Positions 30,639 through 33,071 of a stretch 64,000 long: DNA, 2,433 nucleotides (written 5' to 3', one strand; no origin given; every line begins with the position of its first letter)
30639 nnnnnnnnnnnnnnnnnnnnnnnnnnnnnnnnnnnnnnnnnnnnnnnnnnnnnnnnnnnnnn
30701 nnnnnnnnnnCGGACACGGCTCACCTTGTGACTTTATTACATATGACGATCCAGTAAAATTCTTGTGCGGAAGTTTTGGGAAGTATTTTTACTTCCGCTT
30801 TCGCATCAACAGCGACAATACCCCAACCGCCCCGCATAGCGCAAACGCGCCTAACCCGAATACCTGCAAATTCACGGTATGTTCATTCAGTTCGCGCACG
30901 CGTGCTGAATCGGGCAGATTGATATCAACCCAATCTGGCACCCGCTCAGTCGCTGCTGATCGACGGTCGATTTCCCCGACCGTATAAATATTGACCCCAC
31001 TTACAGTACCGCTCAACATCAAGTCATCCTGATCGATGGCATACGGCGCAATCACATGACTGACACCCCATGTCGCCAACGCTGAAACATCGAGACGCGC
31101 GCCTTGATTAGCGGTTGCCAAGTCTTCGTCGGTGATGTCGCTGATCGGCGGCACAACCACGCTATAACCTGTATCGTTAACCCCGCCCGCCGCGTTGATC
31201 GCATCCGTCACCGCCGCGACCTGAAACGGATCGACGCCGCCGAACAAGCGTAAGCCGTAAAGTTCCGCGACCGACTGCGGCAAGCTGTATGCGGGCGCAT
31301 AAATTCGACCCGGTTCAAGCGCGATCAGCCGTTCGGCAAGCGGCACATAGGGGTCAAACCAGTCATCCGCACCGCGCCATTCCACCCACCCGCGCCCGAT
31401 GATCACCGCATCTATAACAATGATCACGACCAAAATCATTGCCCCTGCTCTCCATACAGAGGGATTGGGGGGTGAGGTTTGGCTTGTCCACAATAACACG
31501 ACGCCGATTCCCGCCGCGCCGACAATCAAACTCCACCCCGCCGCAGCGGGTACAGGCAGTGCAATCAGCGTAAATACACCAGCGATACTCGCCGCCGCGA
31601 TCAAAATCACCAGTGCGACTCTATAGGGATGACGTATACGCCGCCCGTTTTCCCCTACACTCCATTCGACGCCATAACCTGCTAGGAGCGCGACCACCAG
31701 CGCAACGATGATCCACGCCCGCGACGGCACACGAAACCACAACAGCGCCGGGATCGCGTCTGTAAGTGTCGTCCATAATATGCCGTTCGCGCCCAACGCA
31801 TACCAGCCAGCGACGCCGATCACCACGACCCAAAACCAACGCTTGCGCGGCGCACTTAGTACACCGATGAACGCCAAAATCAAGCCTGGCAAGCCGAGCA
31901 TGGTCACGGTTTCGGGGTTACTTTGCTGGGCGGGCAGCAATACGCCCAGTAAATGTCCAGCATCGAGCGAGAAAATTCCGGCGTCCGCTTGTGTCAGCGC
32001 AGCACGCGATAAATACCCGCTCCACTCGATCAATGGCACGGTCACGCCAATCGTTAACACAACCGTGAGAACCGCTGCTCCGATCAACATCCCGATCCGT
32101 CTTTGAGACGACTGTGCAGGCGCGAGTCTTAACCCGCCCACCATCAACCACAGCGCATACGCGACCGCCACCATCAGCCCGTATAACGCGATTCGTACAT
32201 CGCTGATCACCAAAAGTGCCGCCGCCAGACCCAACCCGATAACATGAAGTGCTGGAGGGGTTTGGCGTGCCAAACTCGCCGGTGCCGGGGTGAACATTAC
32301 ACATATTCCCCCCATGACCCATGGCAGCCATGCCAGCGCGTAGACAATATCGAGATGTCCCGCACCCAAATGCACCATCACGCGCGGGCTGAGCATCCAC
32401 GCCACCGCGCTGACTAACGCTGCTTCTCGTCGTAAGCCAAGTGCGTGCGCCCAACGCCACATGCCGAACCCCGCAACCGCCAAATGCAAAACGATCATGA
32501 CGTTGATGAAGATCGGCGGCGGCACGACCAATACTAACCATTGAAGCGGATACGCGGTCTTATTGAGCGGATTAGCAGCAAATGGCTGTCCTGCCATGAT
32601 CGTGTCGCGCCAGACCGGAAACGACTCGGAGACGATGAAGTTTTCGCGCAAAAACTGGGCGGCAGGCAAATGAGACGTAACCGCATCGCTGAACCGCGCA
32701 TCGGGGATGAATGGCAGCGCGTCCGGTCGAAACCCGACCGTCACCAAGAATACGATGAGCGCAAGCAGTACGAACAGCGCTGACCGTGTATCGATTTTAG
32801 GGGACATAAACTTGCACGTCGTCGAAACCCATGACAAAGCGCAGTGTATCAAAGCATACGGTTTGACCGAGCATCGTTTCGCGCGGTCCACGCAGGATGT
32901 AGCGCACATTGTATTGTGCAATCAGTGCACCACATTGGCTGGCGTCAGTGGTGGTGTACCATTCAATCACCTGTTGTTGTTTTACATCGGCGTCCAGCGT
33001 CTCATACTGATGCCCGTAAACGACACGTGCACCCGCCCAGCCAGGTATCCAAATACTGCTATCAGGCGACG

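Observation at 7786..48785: Split Tad pilus locus bracketing a GT-C glycosylation line: candidate glyco-pilus system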

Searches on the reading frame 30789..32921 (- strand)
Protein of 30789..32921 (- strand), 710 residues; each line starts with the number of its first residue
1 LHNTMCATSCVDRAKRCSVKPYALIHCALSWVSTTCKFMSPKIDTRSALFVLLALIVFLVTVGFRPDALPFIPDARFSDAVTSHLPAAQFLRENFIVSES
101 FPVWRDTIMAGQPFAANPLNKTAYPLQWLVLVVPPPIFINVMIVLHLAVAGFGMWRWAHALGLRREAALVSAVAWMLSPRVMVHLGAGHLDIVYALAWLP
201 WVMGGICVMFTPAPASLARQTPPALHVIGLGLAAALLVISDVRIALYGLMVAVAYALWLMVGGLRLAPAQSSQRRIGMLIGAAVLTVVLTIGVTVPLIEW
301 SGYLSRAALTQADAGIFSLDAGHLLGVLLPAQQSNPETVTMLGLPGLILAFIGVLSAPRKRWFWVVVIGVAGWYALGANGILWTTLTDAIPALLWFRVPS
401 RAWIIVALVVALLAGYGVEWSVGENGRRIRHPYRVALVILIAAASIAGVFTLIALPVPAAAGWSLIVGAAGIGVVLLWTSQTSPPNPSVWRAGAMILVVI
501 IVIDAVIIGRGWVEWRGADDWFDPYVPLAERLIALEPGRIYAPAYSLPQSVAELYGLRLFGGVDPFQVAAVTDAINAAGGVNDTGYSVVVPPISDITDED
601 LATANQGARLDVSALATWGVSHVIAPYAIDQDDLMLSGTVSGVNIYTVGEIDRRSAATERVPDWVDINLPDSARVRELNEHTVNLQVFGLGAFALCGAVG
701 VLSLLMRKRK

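Call 4: search_protein_families(library=pfam, proteins=[window:30789-32921:-], max_evalue=0.01)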
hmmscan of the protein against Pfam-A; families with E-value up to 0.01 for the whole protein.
window:30789-32921:- (710 aa): 1 family
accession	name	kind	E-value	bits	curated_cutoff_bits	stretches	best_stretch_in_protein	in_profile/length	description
PF09852.15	DUF2079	-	0.0091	15.5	28.2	1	124-182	51-109/459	Predicted membrane protein (DUF2079)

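Call 11: search_protein_families(library=ncbifam, proteins=[window:30789-32921:-], max_evalue=0.1)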
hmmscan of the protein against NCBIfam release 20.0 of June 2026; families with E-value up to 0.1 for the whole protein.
window:30789-32921:- (710 aa): 0 families
